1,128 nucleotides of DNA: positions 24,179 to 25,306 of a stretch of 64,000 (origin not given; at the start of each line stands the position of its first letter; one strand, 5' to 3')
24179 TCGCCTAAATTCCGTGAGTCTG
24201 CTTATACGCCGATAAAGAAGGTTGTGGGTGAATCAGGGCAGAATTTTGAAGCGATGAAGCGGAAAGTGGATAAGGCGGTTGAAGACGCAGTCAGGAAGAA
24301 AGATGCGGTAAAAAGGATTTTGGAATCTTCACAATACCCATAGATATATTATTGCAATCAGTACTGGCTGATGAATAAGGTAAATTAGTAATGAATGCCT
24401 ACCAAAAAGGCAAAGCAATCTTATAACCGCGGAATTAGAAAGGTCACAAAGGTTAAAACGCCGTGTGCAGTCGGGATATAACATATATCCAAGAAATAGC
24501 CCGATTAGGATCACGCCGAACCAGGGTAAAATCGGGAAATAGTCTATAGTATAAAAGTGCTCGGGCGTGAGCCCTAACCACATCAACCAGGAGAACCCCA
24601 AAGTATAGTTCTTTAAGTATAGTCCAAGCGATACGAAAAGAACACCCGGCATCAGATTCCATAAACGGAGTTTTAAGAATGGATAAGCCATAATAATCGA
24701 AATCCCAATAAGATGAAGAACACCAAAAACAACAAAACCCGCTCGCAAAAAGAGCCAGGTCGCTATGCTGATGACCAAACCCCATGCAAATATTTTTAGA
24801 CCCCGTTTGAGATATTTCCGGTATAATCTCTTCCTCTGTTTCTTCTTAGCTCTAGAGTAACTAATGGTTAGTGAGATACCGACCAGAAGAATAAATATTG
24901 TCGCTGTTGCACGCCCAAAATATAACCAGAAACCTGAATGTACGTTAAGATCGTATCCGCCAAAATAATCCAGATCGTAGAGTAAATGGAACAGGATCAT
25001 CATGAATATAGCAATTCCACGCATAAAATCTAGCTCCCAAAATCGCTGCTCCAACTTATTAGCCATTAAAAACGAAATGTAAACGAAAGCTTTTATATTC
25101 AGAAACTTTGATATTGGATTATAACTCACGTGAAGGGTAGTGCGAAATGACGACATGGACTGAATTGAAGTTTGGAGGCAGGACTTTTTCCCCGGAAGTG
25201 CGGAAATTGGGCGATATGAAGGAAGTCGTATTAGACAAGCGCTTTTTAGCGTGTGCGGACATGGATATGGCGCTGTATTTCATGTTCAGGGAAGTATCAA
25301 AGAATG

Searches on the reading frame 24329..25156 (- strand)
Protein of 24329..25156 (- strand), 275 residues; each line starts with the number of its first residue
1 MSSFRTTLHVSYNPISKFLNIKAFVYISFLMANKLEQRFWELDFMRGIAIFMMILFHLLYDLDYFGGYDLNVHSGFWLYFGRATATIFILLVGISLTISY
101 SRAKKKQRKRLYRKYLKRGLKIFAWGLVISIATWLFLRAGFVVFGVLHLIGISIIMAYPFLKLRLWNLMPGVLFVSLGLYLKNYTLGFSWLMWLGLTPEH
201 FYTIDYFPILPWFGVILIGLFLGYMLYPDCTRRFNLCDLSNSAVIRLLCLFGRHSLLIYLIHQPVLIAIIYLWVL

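Call 64: search_protein_families(library=pfam, proteins=[window:24329-25156:-], max_evalue=0.00001)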
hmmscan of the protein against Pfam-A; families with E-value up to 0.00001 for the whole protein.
window:24329-25156:- (275 aa): 2 families
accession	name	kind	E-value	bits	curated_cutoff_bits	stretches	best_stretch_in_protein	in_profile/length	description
PF07786.18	HGSNAT_cat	-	8.9e-83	277.6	22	1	38-264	1-222/222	Heparan-alpha-glucosaminide N-acetyltransferase, catalytic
PF01757.29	Acyl_transf_3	-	3.1e-12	46.6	31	1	41-137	3-94/326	Acyltransferase domain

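Call 66: search_protein_families(library=ncbifam, proteins=[window:24329-25156:-], max_evalue=0.0001)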
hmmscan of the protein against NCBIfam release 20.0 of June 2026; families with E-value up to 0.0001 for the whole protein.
window:24329-25156:- (275 aa): 0 families
